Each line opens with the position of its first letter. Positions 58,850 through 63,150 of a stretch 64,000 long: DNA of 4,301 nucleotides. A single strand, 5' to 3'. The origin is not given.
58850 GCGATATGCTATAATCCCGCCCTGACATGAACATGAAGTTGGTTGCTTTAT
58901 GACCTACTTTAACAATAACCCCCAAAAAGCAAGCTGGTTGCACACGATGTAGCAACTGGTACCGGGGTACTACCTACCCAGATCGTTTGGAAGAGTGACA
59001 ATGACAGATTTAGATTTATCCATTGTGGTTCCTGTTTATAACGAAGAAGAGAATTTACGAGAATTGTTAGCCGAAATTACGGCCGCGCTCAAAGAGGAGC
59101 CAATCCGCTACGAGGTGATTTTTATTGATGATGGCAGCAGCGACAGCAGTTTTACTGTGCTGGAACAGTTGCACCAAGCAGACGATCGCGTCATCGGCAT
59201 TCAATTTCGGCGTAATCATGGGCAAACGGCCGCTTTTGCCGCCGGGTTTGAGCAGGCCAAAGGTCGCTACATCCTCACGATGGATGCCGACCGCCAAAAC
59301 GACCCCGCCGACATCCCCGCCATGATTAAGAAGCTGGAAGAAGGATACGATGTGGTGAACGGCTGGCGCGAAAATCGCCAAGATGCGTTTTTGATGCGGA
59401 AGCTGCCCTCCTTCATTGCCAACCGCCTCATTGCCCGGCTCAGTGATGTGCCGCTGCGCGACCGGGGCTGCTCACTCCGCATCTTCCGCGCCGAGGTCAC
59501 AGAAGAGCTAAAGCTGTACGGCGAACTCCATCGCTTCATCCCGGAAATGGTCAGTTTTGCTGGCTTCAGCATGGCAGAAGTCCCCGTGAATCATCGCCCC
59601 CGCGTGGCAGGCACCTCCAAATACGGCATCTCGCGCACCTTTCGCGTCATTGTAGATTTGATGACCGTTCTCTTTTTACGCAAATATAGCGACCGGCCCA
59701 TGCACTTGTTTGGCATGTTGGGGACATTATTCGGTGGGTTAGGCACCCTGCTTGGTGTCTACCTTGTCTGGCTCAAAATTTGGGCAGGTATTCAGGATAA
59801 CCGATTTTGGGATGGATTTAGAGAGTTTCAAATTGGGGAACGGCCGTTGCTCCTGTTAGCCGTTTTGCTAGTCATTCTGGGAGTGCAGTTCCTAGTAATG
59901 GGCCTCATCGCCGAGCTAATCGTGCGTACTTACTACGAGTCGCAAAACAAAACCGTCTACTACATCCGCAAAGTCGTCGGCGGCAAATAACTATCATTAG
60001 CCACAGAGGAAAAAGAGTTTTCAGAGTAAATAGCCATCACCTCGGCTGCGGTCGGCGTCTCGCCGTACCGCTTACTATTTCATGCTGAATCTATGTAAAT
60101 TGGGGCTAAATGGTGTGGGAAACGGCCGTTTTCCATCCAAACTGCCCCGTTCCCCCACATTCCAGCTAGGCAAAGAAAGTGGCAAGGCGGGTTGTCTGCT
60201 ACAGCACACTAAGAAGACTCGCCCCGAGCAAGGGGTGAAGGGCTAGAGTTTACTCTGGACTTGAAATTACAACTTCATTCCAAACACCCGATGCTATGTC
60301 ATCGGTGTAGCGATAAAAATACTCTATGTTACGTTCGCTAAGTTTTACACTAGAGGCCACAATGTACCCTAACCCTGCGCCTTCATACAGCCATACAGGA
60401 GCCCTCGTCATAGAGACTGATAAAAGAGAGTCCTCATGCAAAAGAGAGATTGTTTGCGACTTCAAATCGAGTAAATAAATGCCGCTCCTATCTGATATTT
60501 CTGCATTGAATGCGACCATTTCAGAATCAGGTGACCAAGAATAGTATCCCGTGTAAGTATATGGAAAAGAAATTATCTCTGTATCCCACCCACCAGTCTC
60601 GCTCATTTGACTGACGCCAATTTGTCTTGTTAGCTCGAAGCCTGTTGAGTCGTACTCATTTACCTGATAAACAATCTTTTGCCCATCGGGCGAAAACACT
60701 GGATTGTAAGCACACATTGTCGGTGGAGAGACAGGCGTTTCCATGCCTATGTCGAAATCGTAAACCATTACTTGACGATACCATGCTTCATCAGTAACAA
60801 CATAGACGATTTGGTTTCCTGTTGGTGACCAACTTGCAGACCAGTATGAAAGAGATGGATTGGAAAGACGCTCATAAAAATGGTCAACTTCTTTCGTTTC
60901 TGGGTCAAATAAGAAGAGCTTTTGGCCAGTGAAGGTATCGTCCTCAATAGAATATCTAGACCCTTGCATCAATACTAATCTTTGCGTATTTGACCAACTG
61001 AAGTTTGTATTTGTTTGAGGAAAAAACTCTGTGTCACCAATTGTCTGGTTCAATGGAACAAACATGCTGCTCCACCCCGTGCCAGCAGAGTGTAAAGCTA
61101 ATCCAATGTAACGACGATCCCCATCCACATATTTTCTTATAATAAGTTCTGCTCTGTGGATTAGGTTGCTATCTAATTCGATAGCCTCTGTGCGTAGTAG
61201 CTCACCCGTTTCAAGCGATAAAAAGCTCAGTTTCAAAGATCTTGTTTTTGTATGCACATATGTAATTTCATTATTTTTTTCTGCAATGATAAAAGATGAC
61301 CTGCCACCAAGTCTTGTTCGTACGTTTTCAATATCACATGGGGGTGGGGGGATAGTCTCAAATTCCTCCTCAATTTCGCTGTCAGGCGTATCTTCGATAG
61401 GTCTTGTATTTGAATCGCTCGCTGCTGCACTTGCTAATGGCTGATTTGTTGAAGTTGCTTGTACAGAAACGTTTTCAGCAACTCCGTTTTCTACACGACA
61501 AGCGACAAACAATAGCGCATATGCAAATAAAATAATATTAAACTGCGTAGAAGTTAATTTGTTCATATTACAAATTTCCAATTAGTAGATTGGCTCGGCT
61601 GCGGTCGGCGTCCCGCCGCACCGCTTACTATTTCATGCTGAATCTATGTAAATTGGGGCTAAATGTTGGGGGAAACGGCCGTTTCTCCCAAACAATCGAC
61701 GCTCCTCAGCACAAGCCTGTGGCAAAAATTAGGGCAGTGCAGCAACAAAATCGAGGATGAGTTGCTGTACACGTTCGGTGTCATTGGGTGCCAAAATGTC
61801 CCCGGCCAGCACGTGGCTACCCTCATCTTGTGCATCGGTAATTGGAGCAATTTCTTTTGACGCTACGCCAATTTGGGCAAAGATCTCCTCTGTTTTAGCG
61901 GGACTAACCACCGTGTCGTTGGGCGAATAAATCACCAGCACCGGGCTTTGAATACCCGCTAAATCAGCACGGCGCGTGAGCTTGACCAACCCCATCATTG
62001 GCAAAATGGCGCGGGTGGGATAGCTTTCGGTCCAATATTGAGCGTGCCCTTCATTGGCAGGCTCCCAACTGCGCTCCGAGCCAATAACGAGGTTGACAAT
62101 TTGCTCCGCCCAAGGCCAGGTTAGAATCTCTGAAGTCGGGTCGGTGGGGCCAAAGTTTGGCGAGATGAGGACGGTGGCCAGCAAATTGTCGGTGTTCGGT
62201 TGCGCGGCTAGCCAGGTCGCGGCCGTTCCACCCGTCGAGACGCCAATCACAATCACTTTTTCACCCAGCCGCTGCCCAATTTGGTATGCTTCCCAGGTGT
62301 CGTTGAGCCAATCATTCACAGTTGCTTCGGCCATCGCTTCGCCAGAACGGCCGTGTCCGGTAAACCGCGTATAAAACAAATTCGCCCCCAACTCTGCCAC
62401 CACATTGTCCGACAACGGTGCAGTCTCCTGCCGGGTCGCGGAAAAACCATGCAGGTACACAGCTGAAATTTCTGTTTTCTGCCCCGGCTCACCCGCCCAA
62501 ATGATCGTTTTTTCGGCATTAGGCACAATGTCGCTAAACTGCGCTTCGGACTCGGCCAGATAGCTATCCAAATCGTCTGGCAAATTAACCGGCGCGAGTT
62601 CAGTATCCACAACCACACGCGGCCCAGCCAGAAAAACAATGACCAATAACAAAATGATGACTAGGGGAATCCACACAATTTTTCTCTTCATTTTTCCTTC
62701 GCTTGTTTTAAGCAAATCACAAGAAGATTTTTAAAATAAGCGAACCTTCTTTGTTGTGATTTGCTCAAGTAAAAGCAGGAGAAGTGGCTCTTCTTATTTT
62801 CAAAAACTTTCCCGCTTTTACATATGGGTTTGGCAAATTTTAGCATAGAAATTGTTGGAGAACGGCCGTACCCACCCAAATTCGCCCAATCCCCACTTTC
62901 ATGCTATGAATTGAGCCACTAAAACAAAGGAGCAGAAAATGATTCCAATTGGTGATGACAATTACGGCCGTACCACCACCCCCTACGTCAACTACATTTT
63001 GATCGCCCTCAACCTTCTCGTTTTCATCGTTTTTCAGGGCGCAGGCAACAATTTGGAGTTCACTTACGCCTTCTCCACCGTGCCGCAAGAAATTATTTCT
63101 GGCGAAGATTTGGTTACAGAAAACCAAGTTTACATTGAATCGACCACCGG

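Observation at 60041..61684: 91-bp direct repeats ending at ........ bracket a low-GC, motif-free lipoprotein cassette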

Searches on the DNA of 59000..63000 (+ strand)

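Call 9: search_rna_families(source=window, start=59000, end=63000, threshold=evalue, max_evalue=5)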
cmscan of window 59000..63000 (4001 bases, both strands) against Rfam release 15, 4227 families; matches with E-value up to 5: 4.
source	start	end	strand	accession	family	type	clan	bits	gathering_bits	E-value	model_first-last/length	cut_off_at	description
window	62630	62697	-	RF00204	snoR12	Gene; snRNA; snoRNA; CD-box;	-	22.8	39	0.66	1-83/83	no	Small nucleolar RNA R12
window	62688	62787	+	RF04251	MIR5070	Gene; miRNA;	CL00139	22.7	100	0.58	1-116/116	no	MIR5070 microRNA precursor family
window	62691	62745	+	RF04067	mir-4520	Gene; miRNA;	-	20.2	90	0.43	1-70/70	no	mir-4520 microRNA precursor family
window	61269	61332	+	RF02219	ZNRD1-AS1_2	Gene; lncRNA;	-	14.2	60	4.8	1-76/76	no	ZNRD1 antisense RNA 1 conserved region 2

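Call 52: search_dna_similar(query=window:60000-61760:+, collection=plasmids, mode=distant, max_rows=10)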
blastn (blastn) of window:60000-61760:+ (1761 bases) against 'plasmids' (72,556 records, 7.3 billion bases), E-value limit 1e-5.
No match.

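Call 53: search_dna_similar(query=window:60000-61760:+, collection=phages, mode=distant, max_rows=10)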
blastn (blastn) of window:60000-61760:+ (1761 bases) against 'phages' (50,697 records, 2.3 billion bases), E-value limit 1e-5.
No match.
